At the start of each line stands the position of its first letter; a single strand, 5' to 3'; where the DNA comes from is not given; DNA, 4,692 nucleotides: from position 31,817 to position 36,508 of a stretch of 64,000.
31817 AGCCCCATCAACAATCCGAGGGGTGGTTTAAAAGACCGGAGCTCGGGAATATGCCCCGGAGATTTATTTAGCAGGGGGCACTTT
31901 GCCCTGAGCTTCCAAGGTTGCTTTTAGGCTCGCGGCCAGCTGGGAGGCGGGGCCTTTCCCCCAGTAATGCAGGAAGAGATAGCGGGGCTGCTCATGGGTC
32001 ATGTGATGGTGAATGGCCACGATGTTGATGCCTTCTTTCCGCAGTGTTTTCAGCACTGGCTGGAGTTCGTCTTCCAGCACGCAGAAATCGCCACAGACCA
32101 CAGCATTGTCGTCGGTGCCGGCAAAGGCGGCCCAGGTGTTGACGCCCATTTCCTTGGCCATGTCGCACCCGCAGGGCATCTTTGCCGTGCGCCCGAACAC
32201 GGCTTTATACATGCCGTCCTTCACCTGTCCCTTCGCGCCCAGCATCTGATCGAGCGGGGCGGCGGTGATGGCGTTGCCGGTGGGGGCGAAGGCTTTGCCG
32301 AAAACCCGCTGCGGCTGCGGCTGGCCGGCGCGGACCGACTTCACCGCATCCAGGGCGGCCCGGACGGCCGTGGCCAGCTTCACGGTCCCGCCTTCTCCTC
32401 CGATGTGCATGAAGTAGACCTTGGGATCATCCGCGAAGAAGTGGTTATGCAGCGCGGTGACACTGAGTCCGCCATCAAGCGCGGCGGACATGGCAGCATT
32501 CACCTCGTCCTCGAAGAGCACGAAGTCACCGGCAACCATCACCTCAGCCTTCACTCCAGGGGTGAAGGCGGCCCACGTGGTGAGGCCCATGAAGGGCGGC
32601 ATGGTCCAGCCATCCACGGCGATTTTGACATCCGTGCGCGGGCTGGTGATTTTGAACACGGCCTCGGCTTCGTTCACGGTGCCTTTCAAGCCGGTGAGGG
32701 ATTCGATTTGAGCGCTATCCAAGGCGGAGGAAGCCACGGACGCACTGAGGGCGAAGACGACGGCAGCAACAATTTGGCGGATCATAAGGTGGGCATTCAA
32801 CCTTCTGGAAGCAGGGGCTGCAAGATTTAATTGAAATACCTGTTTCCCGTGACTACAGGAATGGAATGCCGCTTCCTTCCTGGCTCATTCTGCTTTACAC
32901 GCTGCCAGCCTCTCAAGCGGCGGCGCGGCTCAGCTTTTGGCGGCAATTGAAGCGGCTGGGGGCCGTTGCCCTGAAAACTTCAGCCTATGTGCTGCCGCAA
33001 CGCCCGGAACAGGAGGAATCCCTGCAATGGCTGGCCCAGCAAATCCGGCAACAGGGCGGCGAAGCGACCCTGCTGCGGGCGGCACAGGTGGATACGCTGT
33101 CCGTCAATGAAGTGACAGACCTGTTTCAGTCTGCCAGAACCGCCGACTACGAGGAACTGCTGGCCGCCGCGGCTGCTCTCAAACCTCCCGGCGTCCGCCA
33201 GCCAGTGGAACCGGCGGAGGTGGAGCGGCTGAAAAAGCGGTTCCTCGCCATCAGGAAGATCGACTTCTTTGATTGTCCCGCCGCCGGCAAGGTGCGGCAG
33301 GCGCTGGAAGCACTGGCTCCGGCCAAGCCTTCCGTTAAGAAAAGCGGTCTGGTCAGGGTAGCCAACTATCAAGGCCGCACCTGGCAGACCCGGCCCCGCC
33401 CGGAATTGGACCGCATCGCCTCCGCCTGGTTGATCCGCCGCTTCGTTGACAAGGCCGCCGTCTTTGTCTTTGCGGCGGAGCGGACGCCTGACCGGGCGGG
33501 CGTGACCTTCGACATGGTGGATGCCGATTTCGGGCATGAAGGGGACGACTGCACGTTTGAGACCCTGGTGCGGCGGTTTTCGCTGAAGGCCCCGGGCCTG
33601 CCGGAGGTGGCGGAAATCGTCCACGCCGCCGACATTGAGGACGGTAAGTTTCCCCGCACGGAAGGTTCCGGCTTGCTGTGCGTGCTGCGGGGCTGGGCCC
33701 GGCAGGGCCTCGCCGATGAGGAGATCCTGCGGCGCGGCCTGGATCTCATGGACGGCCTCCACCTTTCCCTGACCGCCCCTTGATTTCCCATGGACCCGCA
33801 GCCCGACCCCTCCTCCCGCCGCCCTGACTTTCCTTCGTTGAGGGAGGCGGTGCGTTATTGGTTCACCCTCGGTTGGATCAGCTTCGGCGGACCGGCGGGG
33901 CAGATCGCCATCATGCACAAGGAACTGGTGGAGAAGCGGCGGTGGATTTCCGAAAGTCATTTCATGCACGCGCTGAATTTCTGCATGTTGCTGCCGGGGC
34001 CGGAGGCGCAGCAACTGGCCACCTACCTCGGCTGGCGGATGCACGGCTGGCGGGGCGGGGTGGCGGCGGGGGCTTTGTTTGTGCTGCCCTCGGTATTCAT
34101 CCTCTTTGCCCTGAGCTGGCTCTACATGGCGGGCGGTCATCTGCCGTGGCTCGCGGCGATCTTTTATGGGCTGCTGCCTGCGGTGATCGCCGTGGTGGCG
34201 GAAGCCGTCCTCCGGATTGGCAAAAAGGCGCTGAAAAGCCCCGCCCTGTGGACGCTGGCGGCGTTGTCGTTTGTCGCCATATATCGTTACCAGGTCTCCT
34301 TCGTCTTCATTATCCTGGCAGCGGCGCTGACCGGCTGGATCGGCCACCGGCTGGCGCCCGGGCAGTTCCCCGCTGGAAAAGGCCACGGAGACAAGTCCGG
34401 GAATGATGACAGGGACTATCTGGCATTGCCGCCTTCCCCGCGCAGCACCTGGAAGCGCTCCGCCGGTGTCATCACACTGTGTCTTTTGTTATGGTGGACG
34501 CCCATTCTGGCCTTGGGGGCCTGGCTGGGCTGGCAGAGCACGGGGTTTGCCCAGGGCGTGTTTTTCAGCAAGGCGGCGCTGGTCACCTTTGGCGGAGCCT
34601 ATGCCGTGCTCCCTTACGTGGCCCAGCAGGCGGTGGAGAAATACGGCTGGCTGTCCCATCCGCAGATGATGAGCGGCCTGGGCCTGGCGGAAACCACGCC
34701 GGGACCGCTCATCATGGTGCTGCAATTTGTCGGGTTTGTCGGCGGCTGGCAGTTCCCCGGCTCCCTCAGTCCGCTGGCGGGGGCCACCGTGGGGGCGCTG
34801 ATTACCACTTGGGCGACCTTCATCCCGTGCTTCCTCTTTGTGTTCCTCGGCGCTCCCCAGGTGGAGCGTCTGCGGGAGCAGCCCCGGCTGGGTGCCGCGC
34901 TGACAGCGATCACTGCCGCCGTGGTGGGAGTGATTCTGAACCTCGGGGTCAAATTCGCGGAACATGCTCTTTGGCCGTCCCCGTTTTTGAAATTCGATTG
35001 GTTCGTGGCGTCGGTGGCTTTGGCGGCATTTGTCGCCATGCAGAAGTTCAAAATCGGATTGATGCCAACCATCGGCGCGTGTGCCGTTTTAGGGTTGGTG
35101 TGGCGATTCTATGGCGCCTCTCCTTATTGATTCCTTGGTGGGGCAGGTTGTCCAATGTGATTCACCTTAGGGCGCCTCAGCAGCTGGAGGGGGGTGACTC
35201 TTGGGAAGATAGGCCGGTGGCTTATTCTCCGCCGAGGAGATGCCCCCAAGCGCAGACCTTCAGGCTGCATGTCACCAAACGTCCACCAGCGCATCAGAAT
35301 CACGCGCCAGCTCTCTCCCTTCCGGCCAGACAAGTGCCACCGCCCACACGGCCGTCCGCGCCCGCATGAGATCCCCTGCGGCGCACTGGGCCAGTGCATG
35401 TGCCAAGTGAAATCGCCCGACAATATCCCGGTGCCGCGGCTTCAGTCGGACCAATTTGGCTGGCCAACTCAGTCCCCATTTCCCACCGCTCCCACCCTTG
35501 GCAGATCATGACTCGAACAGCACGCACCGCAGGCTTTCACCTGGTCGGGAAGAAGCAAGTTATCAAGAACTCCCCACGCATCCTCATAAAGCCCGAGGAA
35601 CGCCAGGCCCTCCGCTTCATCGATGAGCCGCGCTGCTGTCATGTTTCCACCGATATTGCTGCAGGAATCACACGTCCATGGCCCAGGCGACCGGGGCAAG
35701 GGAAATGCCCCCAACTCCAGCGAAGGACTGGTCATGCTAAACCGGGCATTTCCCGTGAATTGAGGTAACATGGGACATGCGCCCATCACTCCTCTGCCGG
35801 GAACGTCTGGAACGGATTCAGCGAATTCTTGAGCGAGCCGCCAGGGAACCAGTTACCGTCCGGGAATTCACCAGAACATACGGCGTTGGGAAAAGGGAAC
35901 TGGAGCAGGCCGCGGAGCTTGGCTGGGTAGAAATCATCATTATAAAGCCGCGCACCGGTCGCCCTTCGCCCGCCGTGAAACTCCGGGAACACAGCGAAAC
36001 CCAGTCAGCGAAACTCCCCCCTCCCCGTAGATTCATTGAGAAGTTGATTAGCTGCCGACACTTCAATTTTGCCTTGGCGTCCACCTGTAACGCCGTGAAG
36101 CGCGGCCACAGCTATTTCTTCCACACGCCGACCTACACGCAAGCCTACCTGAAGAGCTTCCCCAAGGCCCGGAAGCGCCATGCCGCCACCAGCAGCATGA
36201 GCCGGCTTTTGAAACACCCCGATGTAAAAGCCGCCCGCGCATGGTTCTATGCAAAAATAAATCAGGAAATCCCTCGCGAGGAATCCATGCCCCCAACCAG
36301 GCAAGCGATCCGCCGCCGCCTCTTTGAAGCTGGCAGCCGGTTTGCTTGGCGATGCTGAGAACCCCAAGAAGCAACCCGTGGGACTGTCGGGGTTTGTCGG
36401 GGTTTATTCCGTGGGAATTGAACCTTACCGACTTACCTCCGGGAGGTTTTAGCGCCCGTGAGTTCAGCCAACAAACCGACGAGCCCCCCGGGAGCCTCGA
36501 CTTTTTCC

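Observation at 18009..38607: Phage-satellite (PICI-like) element at tRNA-Pro carrying a multi-metal resistance cargo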

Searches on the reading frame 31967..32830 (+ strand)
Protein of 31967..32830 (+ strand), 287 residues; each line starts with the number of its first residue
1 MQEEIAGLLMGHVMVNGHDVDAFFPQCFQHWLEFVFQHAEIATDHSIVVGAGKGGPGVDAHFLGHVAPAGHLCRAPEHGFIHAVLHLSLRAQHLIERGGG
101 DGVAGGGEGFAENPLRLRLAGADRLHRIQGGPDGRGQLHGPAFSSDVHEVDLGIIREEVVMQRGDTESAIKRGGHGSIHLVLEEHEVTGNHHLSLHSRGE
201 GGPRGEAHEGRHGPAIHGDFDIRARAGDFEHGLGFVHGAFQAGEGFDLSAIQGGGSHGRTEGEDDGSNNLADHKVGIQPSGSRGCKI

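Call 8: search_protein_families(library=pfam, proteins=[window:31967-32830:+], max_evalue=0.01)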
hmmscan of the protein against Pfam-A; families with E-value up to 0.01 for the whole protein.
window:31967-32830:+ (287 aa): 0 families

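Call 15: search_protein_families(library=ncbifam, proteins=[window:31967-32830:+], max_evalue=0.001)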
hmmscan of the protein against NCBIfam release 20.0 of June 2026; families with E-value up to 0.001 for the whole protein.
window:31967-32830:+ (287 aa): 0 families

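Call 58: search_protein_families(library=padloc, proteins=[window:31967-32830:+], max_evalue=0.01)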
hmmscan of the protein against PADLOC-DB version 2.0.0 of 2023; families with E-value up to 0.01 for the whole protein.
window:31967-32830:+ (287 aa): 0 families

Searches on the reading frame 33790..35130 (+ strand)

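Call 8: search_protein_families(library=pfam, proteins=[window:33790-35130:+], max_evalue=0.01)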
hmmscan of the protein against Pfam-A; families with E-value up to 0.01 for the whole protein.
window:33790-35130:+ (446 aa): 1 family
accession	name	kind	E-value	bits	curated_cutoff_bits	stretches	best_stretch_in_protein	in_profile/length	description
PF02417.20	Chromate_transp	-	2.2e-78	262.4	28.6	2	21-183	4-166/166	Chromate transporter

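Call 15: search_protein_families(library=ncbifam, proteins=[window:33790-35130:+], max_evalue=0.001)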
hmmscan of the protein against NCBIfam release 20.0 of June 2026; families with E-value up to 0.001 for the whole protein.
window:33790-35130:+ (446 aa): 3 families
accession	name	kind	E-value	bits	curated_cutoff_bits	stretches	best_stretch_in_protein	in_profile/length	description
TIGR00937.1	2A51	subfamily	1.9e-75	254.8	171.7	1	25-420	2-355/368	chromate efflux transporter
NF053759.1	ChrTpChrBBac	equivalog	1.9e-21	76.6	250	2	27-180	11-167/180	chromate efflux transporter ChrB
NF053760.1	ChrTpChrABac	equivalog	4e-21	76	250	2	30-182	16-171/178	chromate efflux transporter ChrA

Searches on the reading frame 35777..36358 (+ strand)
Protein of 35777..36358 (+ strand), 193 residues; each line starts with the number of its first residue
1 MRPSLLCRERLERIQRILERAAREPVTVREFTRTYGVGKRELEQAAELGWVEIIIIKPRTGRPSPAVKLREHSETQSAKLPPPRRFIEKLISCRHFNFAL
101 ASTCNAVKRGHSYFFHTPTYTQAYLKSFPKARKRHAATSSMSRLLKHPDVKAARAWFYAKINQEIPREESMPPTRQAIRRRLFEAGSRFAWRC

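Call 8: search_protein_families(library=pfam, proteins=[window:35777-36358:+], max_evalue=0.01)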
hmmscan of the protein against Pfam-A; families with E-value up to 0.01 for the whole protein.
window:35777-36358:+ (193 aa): 0 families

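Call 9: search_protein_families(library=phrogs, proteins=[window:35777-36358:+], max_evalue=0.01)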
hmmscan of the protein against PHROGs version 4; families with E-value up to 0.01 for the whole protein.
window:35777-36358:+ (193 aa): 1 family
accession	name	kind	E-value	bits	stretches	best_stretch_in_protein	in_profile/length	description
phrog_51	-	head and packaging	0.0054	17.5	1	121-164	107-148/261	terminase small subunit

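Call 54: search_solved_structures(query=A4, max_evalue=10, show_alignments=2)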
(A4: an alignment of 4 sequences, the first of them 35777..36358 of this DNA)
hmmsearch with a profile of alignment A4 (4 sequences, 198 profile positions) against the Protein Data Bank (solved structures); distinct sequences matched with E-value up to 10: 1.
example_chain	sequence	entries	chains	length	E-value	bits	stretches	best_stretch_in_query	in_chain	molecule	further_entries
7pl2_A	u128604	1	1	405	0.045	16.9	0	150-186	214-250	Putative endo-beta-N-acetylglucosaminidase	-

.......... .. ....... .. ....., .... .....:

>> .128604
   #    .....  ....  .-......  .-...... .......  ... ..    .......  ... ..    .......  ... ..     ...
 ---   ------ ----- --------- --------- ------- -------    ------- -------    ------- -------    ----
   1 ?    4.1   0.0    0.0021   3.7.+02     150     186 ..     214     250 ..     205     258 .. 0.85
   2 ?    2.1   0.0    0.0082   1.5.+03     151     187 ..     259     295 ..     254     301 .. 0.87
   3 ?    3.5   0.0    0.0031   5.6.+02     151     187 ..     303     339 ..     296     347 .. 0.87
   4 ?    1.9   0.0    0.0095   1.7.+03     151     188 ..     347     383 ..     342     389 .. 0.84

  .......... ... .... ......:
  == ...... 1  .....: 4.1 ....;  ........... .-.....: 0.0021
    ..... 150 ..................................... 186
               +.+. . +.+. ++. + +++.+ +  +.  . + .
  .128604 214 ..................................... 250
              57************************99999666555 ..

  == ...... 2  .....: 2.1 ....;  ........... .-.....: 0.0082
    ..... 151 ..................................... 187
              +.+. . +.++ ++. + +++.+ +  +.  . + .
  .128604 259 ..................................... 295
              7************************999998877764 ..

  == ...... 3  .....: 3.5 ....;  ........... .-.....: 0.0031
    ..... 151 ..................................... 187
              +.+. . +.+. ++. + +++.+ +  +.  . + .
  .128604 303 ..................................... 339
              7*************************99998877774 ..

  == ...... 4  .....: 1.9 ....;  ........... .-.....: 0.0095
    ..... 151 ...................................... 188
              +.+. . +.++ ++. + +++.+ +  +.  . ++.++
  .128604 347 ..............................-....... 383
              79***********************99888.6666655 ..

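Call 58: search_protein_families(library=padloc, proteins=[window:35777-36358:+], max_evalue=0.01)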
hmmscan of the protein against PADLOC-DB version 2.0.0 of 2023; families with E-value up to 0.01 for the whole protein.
window:35777-36358:+ (193 aa): 0 families

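Call 67: search_protein_representatives(protein=window:35777-36358:+)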
Query: 193 residues. Proteins with E-value up to 0.001 (for the whole library): 125; up to 1e-10: 77; up to 1e-30: 17. The best 125 are listed.
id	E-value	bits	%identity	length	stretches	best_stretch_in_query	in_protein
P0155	3.0e-78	278.3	71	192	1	6-193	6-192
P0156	2.0e-59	216.9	62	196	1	1-187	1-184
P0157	2.3e-57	210.2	65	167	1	1-155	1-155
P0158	2.7e-50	187.1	55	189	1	1-188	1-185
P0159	1.1e-43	165.6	66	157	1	8-132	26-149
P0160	8.5e-40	152.9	48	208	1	1-188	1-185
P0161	2.2e-39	151.6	51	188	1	5-192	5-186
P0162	2.5e-38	148.1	46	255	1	1-188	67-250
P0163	7.1e-38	146.7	52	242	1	1-189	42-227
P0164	2.3e-35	138.5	57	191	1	1-156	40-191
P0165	9.7e-35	136.5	48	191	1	6-186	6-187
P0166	7.1e-34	133.6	51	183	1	1-188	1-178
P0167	5.4e-33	130.8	47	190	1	1-187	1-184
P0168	1.7e-32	129.1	44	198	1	1-183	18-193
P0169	2.9e-31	125.1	49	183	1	1-184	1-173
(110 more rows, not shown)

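Call 70: search_solved_structures(query=A5, max_evalue=10, show_alignments=1)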
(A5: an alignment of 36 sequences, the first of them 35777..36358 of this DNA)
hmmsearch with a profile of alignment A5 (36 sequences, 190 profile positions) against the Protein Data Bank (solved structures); distinct sequences matched with E-value up to 10: 2.
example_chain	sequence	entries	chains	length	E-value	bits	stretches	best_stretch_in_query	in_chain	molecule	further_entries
9ebr_A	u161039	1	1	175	0.16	14.8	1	1-43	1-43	Probable transcription repressor NiaR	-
1j5y_A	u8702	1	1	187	0.19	14.6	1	1-43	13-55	TRANSCRIPTIONAL REGULATOR, BIOTIN REPRESSOR FAMILY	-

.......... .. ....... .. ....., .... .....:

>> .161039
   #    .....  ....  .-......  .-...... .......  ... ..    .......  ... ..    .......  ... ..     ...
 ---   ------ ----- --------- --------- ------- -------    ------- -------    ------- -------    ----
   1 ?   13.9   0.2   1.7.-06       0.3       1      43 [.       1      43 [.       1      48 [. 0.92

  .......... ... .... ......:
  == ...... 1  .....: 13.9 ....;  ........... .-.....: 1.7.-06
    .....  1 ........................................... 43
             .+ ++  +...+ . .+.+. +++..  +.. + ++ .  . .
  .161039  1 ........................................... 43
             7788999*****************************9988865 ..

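Call 71: search_protein_families(library=phrogs, alignment_id=A5, max_evalue=0.01)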
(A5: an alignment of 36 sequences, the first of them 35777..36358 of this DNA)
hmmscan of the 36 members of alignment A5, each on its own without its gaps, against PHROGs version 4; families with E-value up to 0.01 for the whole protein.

A. member 1, window:35777-36358:+ (193 aa): 1 family
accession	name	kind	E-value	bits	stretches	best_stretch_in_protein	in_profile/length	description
phrog_51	-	head and packaging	0.0054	17.5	1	121-164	107-148/261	terminase small subunit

B. families by the number of members that match (of 36 scanned): 2 families
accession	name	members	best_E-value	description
phrog_51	-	7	4.9e-06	terminase small subunit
phrog_2606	-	1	0.003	terminase small subunit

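Call 96: predict_structure(alignment_id=A5)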
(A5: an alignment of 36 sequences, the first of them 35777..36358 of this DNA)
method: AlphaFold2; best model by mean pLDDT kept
length: 193 residues; sequences in the alignment: 36
mean_pLDDT: 93.5   pTM: 0.81
mean pLDDT of the five models: 93.5, 92.7, 91.5, 90.4, 89.5
residues with pLDDT >= 90: 168; 70-90: 17; 50-70: 8; < 50: 0
segments of 3 or more residues with pLDDT < 50: none
pLDDT, mean of each block of 10 residues (from residue 1): 84 97 96 97 95 97 97 74 95 97 89 80 96 96 98 98 97 97 97 90
secondary structure, 60 per line:
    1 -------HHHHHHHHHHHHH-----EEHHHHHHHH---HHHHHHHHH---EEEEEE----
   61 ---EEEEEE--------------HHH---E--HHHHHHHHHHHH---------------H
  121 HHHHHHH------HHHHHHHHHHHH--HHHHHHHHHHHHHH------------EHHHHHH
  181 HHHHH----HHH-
elements in order: H8-20 H28-35 H39-47 E51-56 E64-69 H93-104 H120-127 H134-145 H148-161 H175-185

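Call 101: fold_search(model_id=the predicted structure, library=viral)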
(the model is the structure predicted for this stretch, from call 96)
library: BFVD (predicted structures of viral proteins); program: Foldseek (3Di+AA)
matches with E <= 10: 620; with E <= 0.001: 0
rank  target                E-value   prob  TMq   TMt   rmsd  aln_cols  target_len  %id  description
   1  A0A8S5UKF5            4.1e-02  0.18  0.17  0.13  25.9       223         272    8  Replisome organizer [Myoviridae sp. ctQf419]
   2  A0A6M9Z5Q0            6.8e-02  0.20  0.18  0.14  16.7       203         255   14  (no name in the UniProt tables at hand)
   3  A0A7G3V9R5            7.6e-02  0.33  0.22  0.15  23.7       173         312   17  Helix-turn-helix DNA binding domain protein [Arthrobacter phage Bumble]
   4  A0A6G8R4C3            8.1e-02  0.28  0.22  0.15  16.6       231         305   12  (no name in the UniProt tables at hand)
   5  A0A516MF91            8.1e-02  0.20  0.20  0.15  24.2       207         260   14  (no name in the UniProt tables at hand)
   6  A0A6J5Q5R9            8.5e-02  0.23  0.19  0.16  16.0       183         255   12  Helix-turn-helix domain containing protein [uncultured Caudovirales phage]
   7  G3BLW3                1.0e-01  1.00  0.29  0.30   2.4        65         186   17  Uncharacterized protein 98 [Salmonella phage PVPSE1]
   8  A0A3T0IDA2            1.1e-01  0.85  0.32  0.13  21.2       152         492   19  (no name in the UniProt tables at hand)
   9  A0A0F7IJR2            1.1e-01  0.96  0.32  0.30  14.6       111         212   14  Terminase small subunit [Polaribacter phage P12002L]
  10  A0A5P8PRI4            1.2e-01  0.66  0.21  0.32  12.7       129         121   14  Uncharacterized protein [Vibrio phage phi50-12]
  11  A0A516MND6            1.3e-01  0.28  0.21  0.21  15.1       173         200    8  (no name in the UniProt tables at hand)
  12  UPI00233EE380         1.3e-01  0.47  0.24  0.30  17.2       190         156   15  (no name look-up for this kind of identifier)
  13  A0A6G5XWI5            1.3e-01  0.14  0.15  0.11  23.3       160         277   11  (no name in the UniProt tables at hand)
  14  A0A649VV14            1.7e-01  0.20  0.21  0.14  19.5       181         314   13  Helix-turn-helix DNA-binding domain protein [Arthrobacter phage BeatusComedenti]
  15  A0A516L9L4            1.8e-01  0.30  0.19  0.25  18.0       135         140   10  (no name in the UniProt tables at hand)
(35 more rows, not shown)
